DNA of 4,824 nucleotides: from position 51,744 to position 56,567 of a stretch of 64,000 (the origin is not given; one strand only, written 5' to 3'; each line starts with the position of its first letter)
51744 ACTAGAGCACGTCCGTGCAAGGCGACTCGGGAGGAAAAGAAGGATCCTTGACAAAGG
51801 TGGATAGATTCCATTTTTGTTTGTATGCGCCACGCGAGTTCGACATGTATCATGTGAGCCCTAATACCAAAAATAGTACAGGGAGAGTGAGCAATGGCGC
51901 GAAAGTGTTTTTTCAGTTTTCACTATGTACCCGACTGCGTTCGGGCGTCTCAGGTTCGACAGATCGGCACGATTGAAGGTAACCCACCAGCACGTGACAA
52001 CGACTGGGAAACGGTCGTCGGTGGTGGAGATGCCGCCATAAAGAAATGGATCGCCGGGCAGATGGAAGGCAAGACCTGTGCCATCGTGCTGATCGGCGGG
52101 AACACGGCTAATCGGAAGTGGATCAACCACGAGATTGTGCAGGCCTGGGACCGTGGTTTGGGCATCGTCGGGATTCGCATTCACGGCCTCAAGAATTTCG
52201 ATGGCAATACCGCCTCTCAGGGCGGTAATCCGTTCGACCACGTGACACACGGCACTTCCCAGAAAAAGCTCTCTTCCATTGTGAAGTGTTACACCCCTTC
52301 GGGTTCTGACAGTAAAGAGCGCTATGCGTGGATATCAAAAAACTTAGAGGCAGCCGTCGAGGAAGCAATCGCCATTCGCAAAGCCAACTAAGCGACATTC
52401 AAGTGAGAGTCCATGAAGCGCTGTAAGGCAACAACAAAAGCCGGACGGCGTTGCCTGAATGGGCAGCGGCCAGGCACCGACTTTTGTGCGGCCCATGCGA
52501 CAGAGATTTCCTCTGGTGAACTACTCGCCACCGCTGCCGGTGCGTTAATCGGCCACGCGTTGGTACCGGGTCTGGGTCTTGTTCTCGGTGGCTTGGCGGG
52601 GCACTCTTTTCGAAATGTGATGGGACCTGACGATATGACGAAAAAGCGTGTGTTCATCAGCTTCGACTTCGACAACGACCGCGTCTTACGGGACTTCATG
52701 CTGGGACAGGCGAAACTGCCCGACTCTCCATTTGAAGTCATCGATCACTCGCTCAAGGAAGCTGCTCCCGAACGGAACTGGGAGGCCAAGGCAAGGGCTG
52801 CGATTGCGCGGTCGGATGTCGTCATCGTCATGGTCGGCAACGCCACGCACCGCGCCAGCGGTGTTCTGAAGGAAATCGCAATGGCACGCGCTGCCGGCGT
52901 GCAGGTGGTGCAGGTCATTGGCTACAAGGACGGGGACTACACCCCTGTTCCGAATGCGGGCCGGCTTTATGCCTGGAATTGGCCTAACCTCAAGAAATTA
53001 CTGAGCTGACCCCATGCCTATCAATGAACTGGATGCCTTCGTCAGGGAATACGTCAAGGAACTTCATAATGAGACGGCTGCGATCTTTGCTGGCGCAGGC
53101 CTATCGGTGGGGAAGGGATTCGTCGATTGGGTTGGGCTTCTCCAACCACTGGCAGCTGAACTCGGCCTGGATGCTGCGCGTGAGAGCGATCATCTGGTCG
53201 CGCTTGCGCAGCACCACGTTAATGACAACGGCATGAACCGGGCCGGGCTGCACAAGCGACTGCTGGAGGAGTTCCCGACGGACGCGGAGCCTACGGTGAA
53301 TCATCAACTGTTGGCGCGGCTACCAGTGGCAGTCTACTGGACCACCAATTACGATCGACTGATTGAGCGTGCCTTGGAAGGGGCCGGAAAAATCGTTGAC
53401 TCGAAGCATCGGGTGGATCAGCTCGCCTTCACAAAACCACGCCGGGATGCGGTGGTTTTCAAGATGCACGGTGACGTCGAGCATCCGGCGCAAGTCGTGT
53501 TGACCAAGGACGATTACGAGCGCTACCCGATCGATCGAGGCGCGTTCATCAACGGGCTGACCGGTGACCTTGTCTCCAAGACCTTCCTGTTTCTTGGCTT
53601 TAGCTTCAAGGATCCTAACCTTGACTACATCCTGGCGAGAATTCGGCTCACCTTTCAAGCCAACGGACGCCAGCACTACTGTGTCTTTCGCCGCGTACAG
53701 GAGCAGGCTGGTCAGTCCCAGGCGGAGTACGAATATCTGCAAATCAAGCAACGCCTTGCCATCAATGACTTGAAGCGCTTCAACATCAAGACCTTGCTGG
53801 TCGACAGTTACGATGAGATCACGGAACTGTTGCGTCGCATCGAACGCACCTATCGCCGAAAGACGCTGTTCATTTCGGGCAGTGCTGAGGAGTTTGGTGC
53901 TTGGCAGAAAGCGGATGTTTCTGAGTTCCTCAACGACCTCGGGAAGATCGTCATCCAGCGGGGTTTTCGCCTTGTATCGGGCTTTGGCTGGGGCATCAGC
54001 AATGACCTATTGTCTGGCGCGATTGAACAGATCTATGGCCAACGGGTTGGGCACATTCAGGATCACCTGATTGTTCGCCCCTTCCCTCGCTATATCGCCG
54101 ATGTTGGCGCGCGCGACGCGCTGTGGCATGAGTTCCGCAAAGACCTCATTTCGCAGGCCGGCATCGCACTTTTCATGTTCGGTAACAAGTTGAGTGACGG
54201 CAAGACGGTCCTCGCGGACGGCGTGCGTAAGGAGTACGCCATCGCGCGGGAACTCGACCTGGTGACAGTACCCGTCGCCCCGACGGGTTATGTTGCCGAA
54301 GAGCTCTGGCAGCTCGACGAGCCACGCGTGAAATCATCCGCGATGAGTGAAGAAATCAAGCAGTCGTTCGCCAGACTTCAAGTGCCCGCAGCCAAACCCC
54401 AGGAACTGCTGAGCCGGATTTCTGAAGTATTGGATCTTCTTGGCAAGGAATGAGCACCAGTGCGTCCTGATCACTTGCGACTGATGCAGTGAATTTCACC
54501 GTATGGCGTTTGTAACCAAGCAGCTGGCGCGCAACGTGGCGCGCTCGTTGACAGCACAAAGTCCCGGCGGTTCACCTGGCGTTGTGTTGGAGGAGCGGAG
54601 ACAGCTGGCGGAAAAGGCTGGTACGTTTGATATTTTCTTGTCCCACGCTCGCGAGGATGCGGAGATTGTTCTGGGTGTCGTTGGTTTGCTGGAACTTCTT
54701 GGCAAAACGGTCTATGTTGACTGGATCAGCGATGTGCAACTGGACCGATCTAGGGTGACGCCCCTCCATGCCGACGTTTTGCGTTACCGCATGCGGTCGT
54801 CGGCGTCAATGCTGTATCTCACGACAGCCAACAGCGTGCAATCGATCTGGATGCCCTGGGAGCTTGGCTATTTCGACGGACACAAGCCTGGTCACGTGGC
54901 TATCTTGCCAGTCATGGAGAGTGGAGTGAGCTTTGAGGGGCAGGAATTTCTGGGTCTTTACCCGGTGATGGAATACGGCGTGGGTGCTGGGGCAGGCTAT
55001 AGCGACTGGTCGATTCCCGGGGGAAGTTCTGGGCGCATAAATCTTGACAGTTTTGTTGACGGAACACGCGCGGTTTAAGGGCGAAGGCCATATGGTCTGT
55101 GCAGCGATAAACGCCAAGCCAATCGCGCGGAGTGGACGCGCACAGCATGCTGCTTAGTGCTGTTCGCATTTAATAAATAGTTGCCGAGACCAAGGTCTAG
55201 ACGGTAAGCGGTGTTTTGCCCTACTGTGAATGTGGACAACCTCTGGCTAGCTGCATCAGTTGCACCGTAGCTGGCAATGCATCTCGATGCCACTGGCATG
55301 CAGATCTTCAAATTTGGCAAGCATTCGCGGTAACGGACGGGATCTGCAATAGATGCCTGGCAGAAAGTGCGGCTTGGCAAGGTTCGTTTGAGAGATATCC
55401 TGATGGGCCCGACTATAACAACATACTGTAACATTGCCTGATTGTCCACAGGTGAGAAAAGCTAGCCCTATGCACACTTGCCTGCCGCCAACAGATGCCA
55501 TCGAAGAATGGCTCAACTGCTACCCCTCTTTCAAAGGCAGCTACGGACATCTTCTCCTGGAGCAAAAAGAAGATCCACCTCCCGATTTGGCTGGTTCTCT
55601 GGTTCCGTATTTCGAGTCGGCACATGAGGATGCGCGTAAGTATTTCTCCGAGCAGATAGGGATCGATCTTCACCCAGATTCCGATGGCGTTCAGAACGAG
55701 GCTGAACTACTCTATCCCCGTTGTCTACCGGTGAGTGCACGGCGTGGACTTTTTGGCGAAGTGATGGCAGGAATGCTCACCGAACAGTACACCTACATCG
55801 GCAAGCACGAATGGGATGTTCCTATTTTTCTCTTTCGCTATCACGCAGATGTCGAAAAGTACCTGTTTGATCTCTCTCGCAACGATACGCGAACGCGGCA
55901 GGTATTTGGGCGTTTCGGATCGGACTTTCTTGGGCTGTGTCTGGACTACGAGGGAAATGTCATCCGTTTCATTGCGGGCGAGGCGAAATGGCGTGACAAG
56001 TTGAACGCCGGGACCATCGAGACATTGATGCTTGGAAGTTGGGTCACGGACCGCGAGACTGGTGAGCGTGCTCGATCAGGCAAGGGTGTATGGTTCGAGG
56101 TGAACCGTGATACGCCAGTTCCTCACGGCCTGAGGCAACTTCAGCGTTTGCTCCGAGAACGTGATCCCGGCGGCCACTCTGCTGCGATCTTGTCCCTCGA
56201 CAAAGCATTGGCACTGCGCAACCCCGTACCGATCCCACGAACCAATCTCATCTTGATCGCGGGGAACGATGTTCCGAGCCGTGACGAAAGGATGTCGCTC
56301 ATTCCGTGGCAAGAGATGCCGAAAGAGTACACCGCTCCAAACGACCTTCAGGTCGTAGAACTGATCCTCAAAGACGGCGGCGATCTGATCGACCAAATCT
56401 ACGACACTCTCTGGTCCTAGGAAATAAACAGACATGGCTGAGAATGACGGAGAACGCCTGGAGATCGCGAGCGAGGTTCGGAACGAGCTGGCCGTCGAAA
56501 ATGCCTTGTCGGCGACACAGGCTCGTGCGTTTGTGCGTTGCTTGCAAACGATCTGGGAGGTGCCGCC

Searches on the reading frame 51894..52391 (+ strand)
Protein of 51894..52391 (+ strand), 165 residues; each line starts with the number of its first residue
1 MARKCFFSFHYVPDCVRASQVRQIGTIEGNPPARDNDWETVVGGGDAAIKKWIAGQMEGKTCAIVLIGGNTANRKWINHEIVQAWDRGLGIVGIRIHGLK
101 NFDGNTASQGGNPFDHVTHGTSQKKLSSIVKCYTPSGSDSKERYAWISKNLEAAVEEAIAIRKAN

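Call 56: search_protein_families(library=padloc, proteins=[window:51894-52391:+], max_evalue=0.001)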
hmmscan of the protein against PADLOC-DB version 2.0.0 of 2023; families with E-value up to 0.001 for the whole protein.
window:51894-52391:+ (165 aa): 5 families
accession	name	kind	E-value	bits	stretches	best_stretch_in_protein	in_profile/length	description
PDLC00433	ThsB1|ThsB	-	1.3e-64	215.1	1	1-164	1-163/164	TIR-like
PDLC04688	PDC-M50B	-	7.7e-59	196.5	1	1-163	1-160/162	-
PDLC00431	ThsB1|ThsB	-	3.7e-54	181.5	1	1-163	1-161/162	TIR-like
PDLC00418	ThsB1|ThsB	-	6.2e-07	27.4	1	50-103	54-107/155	TIR-like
PDLC00429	ThsB1|ThsB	-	3.9e-05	21.8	1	47-105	52-111/167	TIR-like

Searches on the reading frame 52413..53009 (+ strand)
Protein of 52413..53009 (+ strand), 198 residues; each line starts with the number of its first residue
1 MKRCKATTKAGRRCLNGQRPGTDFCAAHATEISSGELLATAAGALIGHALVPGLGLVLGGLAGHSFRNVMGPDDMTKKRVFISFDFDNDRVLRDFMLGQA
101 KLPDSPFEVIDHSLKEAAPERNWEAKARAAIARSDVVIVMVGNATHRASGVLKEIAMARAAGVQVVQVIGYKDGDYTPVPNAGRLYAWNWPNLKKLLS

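Call 56: search_protein_families(library=padloc, proteins=[window:52413-53009:+], max_evalue=0.001)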
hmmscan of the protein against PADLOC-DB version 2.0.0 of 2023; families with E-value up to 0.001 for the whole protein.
window:52413-53009:+ (198 aa): 1 family
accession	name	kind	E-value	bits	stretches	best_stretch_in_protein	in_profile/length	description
PDLC00433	ThsB1|ThsB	-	0.00058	17.9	0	77-168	2-94/164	TIR-like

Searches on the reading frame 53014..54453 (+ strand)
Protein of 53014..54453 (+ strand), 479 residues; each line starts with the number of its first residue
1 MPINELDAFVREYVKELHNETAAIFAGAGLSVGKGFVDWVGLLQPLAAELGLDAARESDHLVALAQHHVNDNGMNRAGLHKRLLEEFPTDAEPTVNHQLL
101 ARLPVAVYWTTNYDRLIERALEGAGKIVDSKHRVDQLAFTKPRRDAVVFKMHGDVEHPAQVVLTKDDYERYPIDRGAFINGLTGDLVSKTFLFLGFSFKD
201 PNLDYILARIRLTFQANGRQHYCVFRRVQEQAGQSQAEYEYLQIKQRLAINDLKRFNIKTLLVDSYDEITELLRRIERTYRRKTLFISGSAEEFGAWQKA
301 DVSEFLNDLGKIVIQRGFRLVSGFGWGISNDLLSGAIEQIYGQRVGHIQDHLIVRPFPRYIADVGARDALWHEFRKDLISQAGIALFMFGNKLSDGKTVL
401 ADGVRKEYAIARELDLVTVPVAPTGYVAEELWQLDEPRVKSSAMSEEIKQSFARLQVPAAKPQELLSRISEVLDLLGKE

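Call 56: search_protein_families(library=padloc, proteins=[window:53014-54453:+], max_evalue=0.001)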
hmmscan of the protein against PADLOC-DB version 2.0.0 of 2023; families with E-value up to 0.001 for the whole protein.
window:53014-54453:+ (479 aa): 15 families
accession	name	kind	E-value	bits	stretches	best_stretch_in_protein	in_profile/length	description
PDLC00407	ThsA1|ThsA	-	2.9e-185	614.5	1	5-477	5-476/478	STALD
PDLC00412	ThsA1|ThsA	-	2.4e-103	343.5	1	169-475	1-307/314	STALD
PDLC00409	ThsA1|ThsA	-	5.6e-93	308.8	1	5-259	6-242/242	STALD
PDLC00416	ThsA1|ThsA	-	7.8e-64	213.4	1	250-473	2-222/226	STALD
PDLC02184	Dsr2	-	8.5e-18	61.8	1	14-203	17-214/1222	-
PDLC04968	PDC-S25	-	1.2e-15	55.6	1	105-284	140-311/517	-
PDLC03856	LmuA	-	1.4e-14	52.1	1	94-241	104-246/433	-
PDLC04967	PDC-S25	-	2.5e-13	47.9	1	108-208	149-249/528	-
PDLC05060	PDC-S65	-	1.8e-07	28.4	1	92-172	30-115/503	-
PDLC05061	PDC-S65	-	4.1e-07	27.6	1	92-172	122-207/592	-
PDLC04082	SIR2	-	3.3e-05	21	0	109-136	132-159/345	-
PDLC02384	pAgo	-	6.1e-05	19.4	1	86-226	113-254/1030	-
PDLC02419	Aga_SIR2-PNTD1-PNTD2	-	0.00066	16.5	1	91-154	102-173/558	Class I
PDLC04166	Dsr1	-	0.00076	15.3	0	19-223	22-233/1227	-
PDLC02402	Aga_SIR2-PNTD1-PNTD2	-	0.00096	15.4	0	98-159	119-183/876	Class I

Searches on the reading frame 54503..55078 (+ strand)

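Call 56: search_protein_families(library=padloc, proteins=[window:54503-55078:+], max_evalue=0.001)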
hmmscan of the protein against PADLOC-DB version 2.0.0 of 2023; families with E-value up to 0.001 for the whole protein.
window:54503-55078:+ (191 aa): 8 families
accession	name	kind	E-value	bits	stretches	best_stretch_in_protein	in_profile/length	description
PDLC00422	ThsB1|ThsB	-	7.4e-63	209.6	1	1-189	1-187/194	TIR-like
PDLC00437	ThsB1|ThsB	-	4.7e-32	108.7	1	63-159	3-100/129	TIR-like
PDLC00436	ThsB1|ThsB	-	3.3e-29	99.7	1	3-164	4-159/183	TIR-like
PDLC00419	ThsB1|ThsB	-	1.2e-24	85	1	32-157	18-142/165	TIR-like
PDLC00423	ThsB1|ThsB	-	1.1e-20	72.1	1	41-162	35-156/190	TIR-like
PDLC00426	ThsB1|ThsB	-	8.6e-19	66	1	37-125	233-322/352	TIR-like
PDLC00425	ThsB1|ThsB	-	9.3e-19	65.8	1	37-126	247-337/389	TIR-like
PDLC05062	PDC-S66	-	0.00031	18.3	1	15-73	128-181/282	-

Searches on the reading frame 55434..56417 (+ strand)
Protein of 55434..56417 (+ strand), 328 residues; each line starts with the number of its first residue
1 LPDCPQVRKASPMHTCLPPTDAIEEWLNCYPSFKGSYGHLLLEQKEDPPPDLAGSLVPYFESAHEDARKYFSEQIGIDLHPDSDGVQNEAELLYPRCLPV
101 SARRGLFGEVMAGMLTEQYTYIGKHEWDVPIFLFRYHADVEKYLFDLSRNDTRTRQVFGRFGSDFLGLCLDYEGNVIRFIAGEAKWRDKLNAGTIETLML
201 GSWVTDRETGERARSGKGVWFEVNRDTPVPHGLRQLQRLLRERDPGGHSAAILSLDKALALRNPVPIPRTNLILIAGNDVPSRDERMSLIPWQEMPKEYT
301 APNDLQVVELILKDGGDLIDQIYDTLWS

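Call 3: search_protein_families(library=pfam, proteins=[window:55434-56417:+], max_evalue=0.1)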
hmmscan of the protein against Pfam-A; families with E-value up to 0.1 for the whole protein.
window:55434-56417:+ (328 aa): 0 families

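Call 4: search_protein_families(library=padloc, proteins=[window:55434-56417:+], max_evalue=0.1)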
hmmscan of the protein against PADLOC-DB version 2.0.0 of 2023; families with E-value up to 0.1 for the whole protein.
window:55434-56417:+ (328 aa): 1 family
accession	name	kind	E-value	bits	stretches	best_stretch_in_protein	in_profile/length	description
PDLC00159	HamA1|HamA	-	0.00031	18.5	1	162-196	116-150/257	DUF1837 domain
